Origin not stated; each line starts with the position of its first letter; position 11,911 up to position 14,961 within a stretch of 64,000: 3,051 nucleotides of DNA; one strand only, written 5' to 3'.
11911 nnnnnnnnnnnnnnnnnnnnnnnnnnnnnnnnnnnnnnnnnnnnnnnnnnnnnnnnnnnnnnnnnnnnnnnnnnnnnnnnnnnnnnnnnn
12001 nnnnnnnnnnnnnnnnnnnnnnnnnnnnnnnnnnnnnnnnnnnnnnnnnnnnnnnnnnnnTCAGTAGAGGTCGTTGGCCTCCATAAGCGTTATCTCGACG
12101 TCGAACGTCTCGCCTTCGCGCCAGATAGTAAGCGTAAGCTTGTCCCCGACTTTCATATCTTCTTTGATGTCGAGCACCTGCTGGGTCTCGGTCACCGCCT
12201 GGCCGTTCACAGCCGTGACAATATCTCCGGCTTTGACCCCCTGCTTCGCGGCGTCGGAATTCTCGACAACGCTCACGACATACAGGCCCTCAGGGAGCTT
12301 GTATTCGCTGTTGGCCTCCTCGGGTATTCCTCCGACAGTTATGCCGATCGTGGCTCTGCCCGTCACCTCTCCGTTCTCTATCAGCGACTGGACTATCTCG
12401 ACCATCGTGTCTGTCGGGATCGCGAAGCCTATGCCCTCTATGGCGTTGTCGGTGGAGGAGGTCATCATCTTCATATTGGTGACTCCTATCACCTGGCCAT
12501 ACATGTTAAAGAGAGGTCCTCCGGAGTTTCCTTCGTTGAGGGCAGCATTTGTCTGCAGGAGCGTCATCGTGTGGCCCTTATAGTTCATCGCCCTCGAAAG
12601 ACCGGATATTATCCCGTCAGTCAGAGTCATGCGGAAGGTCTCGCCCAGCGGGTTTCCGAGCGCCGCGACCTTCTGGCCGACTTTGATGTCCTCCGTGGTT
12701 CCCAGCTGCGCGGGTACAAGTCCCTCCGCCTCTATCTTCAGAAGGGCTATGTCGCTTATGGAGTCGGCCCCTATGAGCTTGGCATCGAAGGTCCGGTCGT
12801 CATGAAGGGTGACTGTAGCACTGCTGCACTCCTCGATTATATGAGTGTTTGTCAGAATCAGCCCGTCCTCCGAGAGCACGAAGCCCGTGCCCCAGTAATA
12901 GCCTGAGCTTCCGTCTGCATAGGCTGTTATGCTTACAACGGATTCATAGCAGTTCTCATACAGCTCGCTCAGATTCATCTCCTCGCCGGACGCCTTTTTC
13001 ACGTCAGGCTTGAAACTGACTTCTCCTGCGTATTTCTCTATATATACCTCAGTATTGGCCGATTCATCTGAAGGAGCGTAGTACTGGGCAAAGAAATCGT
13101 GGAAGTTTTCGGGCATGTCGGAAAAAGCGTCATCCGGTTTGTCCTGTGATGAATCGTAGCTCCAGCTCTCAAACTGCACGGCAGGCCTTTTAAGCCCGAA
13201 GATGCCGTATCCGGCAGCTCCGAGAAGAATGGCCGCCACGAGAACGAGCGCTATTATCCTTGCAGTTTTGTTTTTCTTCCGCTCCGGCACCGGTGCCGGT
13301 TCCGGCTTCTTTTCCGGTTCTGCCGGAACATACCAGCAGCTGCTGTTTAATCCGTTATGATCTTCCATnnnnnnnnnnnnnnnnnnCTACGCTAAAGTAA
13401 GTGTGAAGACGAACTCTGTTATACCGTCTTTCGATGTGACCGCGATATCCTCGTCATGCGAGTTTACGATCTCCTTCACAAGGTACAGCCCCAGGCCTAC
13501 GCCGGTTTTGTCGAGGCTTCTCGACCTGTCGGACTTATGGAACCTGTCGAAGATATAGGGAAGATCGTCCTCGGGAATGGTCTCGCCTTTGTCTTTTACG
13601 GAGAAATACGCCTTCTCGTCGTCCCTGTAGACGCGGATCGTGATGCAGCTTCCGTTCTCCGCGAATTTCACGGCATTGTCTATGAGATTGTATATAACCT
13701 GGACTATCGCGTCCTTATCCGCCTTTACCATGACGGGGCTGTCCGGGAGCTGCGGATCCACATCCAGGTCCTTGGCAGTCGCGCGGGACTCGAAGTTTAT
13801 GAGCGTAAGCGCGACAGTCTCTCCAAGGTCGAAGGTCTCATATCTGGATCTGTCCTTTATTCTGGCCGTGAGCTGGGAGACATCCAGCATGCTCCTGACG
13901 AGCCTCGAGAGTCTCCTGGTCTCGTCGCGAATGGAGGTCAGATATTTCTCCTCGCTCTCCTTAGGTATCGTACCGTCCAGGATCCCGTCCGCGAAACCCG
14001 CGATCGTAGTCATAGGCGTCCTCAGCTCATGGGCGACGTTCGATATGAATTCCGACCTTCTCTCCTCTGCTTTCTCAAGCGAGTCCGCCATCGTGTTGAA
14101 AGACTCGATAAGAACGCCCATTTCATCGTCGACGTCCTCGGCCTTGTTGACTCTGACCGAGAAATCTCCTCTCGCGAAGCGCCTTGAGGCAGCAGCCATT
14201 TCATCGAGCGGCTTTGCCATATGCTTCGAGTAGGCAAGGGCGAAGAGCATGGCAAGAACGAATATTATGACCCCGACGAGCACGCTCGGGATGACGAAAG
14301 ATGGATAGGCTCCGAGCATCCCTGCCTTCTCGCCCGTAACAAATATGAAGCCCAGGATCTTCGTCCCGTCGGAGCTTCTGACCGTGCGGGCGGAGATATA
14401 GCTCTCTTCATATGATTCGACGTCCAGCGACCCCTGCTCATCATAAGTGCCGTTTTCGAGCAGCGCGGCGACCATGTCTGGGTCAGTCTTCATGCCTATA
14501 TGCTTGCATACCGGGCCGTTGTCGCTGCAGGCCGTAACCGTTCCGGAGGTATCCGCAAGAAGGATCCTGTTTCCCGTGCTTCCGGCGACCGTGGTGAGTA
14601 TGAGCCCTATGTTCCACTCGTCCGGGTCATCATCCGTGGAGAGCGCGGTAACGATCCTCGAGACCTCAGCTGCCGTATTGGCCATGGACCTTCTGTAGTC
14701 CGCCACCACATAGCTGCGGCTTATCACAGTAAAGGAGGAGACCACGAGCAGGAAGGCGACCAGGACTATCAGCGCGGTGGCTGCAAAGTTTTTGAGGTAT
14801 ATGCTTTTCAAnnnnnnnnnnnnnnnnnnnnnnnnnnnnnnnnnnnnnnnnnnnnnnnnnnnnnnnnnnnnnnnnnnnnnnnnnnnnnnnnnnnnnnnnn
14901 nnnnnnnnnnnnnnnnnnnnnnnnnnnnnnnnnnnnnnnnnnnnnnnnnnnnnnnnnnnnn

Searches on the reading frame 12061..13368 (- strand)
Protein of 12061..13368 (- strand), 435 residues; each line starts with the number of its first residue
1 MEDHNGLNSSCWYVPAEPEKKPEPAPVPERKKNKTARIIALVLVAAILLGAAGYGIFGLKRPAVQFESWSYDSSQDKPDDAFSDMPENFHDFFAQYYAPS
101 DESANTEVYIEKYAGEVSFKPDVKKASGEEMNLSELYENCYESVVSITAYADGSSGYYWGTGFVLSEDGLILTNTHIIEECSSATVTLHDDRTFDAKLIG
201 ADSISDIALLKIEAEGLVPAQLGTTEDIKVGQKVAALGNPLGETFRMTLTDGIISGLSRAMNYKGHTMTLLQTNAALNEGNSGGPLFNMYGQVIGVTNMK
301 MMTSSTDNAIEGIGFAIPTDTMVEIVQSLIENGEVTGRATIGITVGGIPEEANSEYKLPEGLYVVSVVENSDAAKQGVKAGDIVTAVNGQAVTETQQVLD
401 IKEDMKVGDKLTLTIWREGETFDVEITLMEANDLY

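Call 8: search_protein_families(library=pfam, proteins=[window:12061-13368:-], max_evalue=0.01)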
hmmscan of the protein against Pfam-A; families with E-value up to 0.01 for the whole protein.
window:12061-13368:- (435 aa): 6 families
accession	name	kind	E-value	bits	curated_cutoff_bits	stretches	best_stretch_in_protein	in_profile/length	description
PF13365.12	Trypsin_2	-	2.2e-35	122.9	27.6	1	160-296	1-144/144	Trypsin-like peptidase domain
PF00089.32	Trypsin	-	2.5e-16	60.6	20.6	1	154-323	21-217/220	Trypsin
PF13180.12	PDZ_2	-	1.9e-13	51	27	1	352-428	12-80/80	PDZ domain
PF17820.7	PDZ_6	-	4.5e-10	39.5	27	1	364-417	2-54/54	PDZ domain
PF00595.29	PDZ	-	1.2e-08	35.6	23.2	1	337-415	8-80/81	PDZ domain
PF10459.15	Peptidase_S46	-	0.0022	17.2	22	0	159-181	48-70/698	Peptidase S46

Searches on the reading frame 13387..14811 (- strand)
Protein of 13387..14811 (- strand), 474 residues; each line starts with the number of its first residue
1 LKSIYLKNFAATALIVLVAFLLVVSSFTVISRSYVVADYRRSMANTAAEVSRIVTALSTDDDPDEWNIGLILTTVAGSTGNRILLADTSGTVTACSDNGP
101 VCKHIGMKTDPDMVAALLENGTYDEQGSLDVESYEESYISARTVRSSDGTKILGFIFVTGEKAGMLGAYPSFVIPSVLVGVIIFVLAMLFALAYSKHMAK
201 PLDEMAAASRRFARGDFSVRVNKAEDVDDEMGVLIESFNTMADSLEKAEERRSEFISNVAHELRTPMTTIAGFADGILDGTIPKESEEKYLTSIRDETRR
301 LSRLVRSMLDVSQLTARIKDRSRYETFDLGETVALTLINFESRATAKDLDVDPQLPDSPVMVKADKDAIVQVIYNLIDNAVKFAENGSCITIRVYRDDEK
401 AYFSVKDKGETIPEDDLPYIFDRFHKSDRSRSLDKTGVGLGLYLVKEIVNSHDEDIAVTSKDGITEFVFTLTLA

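Call 8: search_protein_families(library=pfam, proteins=[window:13387-14811:-], max_evalue=0.01)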
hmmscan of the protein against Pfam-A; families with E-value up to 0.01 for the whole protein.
window:13387-14811:- (474 aa): 5 families
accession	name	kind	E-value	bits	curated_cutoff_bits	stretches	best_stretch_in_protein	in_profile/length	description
PF02518.31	HATPase_c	-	2.4e-24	86.3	26.4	1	365-473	2-109/111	Histidine kinase-, DNA gyrase B-, and HSP90-like ATPase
PF00512.31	HisKA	-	7e-18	64.9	26.9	1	252-316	2-65/66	His Kinase A (phospho-acceptor) domain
PF00672.30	HAMP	-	2.1e-15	57.2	25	1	195-246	3-52/53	HAMP domain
PF14501.12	HATPase_c_5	-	2.6e-06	27.7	22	1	368-465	5-95/102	GHKL domain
PF23846.1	Cache_WalK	-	0.00025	21.9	27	1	68-158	2-90/92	WalK sensor protein kinase Chache domain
